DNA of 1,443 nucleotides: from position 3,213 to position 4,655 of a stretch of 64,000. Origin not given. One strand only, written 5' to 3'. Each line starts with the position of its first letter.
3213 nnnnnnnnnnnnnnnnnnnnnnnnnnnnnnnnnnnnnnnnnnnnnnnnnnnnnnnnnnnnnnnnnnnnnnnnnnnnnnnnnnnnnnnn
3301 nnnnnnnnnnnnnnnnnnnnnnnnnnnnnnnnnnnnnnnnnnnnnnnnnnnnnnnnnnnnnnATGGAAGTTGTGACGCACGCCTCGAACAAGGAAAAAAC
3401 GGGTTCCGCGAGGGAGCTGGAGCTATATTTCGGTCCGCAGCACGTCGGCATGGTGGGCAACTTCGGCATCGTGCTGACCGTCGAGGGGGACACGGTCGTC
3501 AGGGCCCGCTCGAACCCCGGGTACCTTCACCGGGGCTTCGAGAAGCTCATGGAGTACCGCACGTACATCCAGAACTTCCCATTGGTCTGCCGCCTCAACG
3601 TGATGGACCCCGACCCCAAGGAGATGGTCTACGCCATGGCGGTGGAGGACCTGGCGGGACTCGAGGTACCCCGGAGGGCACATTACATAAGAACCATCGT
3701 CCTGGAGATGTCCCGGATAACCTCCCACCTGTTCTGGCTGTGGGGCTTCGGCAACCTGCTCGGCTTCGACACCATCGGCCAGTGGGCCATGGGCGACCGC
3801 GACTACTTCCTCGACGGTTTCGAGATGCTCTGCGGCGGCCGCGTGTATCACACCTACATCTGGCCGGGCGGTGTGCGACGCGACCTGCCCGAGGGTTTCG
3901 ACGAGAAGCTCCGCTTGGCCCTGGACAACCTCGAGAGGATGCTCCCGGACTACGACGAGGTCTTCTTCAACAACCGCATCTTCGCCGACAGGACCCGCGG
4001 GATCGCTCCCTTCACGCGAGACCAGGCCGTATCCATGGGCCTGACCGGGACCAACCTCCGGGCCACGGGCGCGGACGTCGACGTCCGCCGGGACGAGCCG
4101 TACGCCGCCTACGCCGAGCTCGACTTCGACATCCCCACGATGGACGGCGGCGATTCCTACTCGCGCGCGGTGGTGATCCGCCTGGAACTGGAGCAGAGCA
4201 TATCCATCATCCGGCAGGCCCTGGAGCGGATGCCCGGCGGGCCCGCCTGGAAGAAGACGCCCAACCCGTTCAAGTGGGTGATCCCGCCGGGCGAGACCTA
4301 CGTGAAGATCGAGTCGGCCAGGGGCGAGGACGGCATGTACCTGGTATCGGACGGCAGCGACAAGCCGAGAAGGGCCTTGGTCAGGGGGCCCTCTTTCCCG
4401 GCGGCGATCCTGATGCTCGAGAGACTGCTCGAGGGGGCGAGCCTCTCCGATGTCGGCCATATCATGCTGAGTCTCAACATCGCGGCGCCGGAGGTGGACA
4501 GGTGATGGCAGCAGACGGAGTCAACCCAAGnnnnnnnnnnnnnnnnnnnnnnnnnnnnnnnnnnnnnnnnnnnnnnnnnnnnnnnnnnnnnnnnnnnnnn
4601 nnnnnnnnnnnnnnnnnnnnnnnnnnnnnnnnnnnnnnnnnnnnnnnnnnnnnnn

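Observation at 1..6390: Ech-ordered complex-I-like (Ehr-type) module with a cysteine-less large subunit and a NuoI-GltD fusion as the apparent NAD(P)H input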

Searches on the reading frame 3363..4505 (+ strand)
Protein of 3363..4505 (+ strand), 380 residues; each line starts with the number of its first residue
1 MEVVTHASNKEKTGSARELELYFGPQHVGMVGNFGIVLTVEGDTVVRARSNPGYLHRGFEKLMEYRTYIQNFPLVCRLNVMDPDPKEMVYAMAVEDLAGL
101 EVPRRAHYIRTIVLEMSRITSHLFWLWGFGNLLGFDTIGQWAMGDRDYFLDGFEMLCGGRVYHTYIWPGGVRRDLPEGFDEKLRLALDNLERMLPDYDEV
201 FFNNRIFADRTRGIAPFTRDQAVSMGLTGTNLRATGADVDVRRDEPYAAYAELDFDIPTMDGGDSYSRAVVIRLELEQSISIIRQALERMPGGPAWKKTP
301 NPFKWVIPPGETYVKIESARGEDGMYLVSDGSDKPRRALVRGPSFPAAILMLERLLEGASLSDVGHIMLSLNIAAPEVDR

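Call 3: search_protein_families(library=pfam, proteins=[window:3363-4505:+], max_evalue=0.01)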
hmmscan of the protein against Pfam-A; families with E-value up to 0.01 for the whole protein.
window:3363-4505:+ (380 aa): 1 family
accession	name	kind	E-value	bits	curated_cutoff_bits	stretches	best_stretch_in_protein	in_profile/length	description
PF00346.24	Complex1_49kDa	-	1e-73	248.2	24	2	133-299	2-168/271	Respiratory-chain NADH dehydrogenase, 49 Kd subunit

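Call 4: search_protein_families(library=ncbifam, proteins=[window:3363-4505:+], max_evalue=0.01)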
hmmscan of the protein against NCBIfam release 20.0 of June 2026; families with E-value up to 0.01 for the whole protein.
window:3363-4505:+ (380 aa): 12 families
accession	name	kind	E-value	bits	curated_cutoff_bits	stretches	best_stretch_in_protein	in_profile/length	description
NF004739.1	PRK06075.1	equivalog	1.3e-123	412.6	360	1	20-380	2-384/384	NADH-quinone oxidoreductase subunit D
TIGR01962.1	NuoD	equivalog_domain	3.2e-101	339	459.35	2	19-299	3-283/386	NADH dehydrogenase (quinone) subunit D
NF040602.1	F420_dehyd_FpoD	exception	3.4e-97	325.8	600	1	16-380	5-372/372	F420H2 dehydrogenase subunit FpoD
NF008974.0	PRK12322.1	equivalog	3.1e-95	319.2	522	1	17-379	5-365/366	NADH-quinone oxidoreductase subunit D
NF009808.0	PRK13292.1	equivalog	2.1e-81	274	1156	2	18-293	407-682/791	NADH-quinone oxidoreductase subunit B/C/D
NF008728.0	PRK11742.1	equivalog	1.3e-77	261.6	840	2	19-296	215-492/598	NADH-quinone oxidoreductase subunit C/D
NF005649.0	PRK07415.1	equivalog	5.2e-71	239.8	583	2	19-295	11-288/394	NAD(P)H-quinone oxidoreductase subunit H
NF045518.1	H2_NiFeSe_large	exception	0.00016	20.6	780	1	32-126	14-107/485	NiFeSe hydrogenase large subunit HysA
NF033181.1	NiFeSe_hydrog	equivalog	0.00055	18.9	600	1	33-127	15-108/507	nickel-dependent hydrogenase large subunit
NF007778.0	PRK10467.1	equivalog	0.002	16.5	969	1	35-127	18-109/567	hydrogenase 2 large subunit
NF007550.0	PRK10170.1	equivalog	0.0078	14.7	1101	0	39-137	36-131/597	Ni/Fe-hydrogenase large subunit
TIGR03295.1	frhA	equivalog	0.0094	14.9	392.5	0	56-123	40-107/412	coenzyme F420 hydrogenase subunit alpha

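Call 5: search_solved_structures(query=window:3363-4505:+, max_evalue=0.001, show_alignments=0)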
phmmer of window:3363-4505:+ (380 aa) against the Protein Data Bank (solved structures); distinct sequences matched with E-value up to 0.001: 54.
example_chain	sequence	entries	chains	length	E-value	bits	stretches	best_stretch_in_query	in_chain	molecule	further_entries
6u8y_L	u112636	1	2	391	1.4e-103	349.9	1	19-380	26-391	NADH dehydrogenase subunit D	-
2fug_4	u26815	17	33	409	7.6e-73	248.8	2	18-309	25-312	NADH-quinone oxidoreductase chain 4 | NADH-QUINONE OXIDOREDUCTASE SUBUNIT 4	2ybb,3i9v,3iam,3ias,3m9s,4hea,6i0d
8ba0_D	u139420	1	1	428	2.4e-69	237.2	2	15-310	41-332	Complex I-49kD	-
8b9z_D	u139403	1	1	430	2.5e-69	237.2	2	15-310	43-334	Complex I-49kD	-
8esw_S2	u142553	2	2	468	3.6e-69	236.7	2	15-310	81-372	Complex I-49kD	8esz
9iho_D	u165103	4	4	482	2.4e-68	234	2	12-309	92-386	NUCM (49 kDa) subunit of mitochondrial NADH:ubiquinone oxidoreductase (Complex I)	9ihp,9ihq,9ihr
7zm7_C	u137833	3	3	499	3e-68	233.6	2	16-296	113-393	NADH-ubiquinone oxidoreductase 49 kDa subunit-like protein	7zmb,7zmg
6gcs_C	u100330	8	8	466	3.2e-68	233.6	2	16-295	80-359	49-KDA PROTEIN (NUCM) | Subunit NUCM of NADH:Ubiquinone Oxidoreductase (Complex I) | NUCM protein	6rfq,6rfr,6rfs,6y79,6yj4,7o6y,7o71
7b0n_D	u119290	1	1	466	2.2e-67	230.8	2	16-295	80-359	NUCM protein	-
6h8k_C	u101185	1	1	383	2.5e-67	230.6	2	21-295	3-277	NUCM protein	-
8qby_D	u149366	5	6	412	2.5e-66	227.3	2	15-296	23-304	NADH-quinone oxidoreductase subunit D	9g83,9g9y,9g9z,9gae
4wz7_C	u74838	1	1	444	2.9e-66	227.1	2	16-295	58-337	NUCM protein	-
5xtd_Q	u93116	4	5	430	2e-65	224.4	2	16-294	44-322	NADH dehydrogenase [ubiquinone] iron-sulfur protein 2, mitochondrial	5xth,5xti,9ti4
9cwt_Q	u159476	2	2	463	2.7e-65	223.9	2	16-294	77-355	NADH dehydrogenase [ubiquinone] iron-sulfur protein 2, mitochondrial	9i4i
5xtb_Q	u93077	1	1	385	4.6e-65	223.1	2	20-294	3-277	NADH dehydrogenase [ubiquinone] iron-sulfur protein 2, mitochondrial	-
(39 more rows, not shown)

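Call 11: find_encoding_contigs(protein=window:3363-4505:+, flank=10000, max_places=6)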
Protein window:3363-4505:+ (380 aa): no gene with exactly this product is on record in the collection.

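Call 20: search_solved_structures(query=window:3363-4505:+, max_evalue=1e-60, show_alignments=2)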
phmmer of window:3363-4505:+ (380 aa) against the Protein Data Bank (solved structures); distinct sequences matched with E-value up to 1e-60: 43.
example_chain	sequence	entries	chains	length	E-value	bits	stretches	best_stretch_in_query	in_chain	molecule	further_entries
6u8y_L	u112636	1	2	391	1.4e-103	349.9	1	19-380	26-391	NADH dehydrogenase subunit D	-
2fug_4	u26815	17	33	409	7.6e-73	248.8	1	18-309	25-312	NADH-quinone oxidoreductase chain 4 | NADH-QUINONE OXIDOREDUCTASE SUBUNIT 4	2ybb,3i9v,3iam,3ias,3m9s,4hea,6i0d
8ba0_D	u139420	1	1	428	2.4e-69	237.2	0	15-310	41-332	Complex I-49kD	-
8b9z_D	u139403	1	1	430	2.5e-69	237.2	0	15-310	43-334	Complex I-49kD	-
8esw_S2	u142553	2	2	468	3.6e-69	236.7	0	15-310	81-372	Complex I-49kD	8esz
9iho_D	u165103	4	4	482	2.4e-68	234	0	12-309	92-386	NUCM (49 kDa) subunit of mitochondrial NADH:ubiquinone oxidoreductase (Complex I)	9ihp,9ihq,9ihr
7zm7_C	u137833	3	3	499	3e-68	233.6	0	16-296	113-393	NADH-ubiquinone oxidoreductase 49 kDa subunit-like protein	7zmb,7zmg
6gcs_C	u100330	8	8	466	3.2e-68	233.6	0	16-295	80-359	49-KDA PROTEIN (NUCM) | Subunit NUCM of NADH:Ubiquinone Oxidoreductase (Complex I) | NUCM protein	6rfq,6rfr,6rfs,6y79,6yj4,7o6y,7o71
7b0n_D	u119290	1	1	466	2.2e-67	230.8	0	16-295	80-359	NUCM protein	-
6h8k_C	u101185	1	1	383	2.5e-67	230.6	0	21-295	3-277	NUCM protein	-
8qby_D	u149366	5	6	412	2.5e-66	227.3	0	15-296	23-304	NADH-quinone oxidoreductase subunit D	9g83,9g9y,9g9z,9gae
4wz7_C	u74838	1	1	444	2.9e-66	227.1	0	16-295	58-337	NUCM protein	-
5xtd_Q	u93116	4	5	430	2e-65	224.4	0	16-294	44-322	NADH dehydrogenase [ubiquinone] iron-sulfur protein 2, mitochondrial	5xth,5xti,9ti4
9cwt_Q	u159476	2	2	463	2.7e-65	223.9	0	16-294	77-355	NADH dehydrogenase [ubiquinone] iron-sulfur protein 2, mitochondrial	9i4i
5xtb_Q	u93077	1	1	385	4.6e-65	223.1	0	20-294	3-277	NADH dehydrogenase [ubiquinone] iron-sulfur protein 2, mitochondrial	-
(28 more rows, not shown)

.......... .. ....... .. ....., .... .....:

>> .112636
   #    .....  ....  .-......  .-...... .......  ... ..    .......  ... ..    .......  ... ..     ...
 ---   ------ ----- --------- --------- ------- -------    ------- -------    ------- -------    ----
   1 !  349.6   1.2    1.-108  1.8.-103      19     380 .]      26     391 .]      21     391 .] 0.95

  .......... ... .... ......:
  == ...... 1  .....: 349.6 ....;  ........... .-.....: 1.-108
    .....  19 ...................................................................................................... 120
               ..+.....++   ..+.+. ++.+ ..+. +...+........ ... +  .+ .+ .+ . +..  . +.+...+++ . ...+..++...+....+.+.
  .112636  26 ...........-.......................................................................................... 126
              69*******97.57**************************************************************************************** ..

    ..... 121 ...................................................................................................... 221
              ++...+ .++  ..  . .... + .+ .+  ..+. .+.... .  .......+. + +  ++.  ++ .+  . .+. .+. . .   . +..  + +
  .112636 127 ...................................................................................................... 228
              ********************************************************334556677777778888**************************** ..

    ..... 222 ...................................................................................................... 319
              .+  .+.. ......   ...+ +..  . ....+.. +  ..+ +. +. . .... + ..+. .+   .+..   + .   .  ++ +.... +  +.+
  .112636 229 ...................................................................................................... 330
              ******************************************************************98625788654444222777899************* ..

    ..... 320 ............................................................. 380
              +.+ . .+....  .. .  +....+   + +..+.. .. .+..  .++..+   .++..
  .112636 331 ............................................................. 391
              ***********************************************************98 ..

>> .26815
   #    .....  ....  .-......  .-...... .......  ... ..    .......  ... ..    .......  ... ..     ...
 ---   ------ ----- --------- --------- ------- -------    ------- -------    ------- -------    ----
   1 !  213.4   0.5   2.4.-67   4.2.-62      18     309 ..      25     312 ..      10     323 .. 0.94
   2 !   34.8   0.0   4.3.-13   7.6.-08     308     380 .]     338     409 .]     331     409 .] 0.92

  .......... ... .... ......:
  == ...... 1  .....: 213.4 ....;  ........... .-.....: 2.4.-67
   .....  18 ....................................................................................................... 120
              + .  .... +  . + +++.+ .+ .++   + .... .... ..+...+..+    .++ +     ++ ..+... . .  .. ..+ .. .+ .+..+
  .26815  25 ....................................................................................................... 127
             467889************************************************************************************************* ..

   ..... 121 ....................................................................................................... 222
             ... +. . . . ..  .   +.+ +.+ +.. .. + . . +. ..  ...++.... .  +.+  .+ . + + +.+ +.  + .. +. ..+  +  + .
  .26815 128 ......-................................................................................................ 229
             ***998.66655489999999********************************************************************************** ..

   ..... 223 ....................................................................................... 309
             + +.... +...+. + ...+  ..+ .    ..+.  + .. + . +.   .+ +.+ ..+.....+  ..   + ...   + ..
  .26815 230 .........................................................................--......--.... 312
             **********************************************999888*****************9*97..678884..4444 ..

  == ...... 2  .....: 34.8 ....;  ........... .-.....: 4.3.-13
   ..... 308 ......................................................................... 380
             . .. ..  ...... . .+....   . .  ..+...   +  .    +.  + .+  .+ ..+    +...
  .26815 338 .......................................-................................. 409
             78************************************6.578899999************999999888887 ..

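Call 52: search_protein_representatives(protein=window:3363-4505:+)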
Query: 380 residues. Proteins with E-value up to 0.001 (for the whole library): 10039; up to 1e-10: 4529; up to 1e-30: 783. The best 150 are listed.
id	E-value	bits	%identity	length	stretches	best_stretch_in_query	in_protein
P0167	6.3e-111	387.3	56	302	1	79-380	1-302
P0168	1.4e-110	386.2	48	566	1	14-380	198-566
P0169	1.8e-108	379.3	50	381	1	18-380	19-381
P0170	2.4e-92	326.2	45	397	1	15-380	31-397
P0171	1.5e-87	310.4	44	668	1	7-372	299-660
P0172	1.1e-79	284.5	40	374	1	17-380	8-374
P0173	5.6e-79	282.2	40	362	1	17-380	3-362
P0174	1.9e-78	280.4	40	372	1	15-380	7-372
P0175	4.7e-78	279.1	41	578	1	17-380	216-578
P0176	3.9e-77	276.1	42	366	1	18-380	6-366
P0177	2.1e-75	270.4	41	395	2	16-297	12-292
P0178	1.5e-74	267.6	67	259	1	30-203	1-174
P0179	7.0e-74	265.4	42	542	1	16-380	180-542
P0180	1.7e-73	264.1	43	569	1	15-380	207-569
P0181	5.6e-73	262.4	42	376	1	17-380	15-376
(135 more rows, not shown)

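Call 70: find_homologous_proteins(query=window:3363-4505:+, max_evalue=1e-40)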
Query window:3363-4505:+ (380 aa): 3320 proteins with E <= 1e-40 among 8000 candidates; the best 120 are listed.
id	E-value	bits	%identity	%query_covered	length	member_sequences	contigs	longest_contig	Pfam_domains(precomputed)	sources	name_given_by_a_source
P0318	1.0e-250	849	97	100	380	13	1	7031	PF00346.25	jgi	jgi:NADH-quinone oxidoreductase subunit D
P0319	3.2e-243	825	92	100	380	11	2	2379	PF00346.25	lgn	-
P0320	8.6e-240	813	91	100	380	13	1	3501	PF00346.25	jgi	-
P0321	1.8e-230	783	86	100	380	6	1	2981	PF00346.25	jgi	-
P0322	6.2e-230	781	87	100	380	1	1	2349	PF00346.25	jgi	-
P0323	6.5e-226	768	89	96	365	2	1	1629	PF00346.25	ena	-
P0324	5.6e-221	751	88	96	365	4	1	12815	PF00346.25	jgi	jgi:NADH-quinone oxidoreductase subunit D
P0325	2.0e-220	749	86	96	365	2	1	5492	PF00346.25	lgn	-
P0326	3.0e-204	696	79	96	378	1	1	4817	PF00346.25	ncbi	-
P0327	1.6e-203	694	78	98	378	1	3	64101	PF00346.25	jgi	-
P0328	7.3e-203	692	79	96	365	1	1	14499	PF00346.25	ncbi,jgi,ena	-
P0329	2.4e-202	690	79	96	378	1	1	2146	PF00346.25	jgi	-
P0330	3.3e-202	689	79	96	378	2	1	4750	PF00346.25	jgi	jgi:NADH-quinone oxidoreductase subunit D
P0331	1.1e-201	688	76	100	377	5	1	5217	PF00346.25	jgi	jgi:NADH-quinone oxidoreductase subunit D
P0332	2.5e-201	687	78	96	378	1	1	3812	PF00346.25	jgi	-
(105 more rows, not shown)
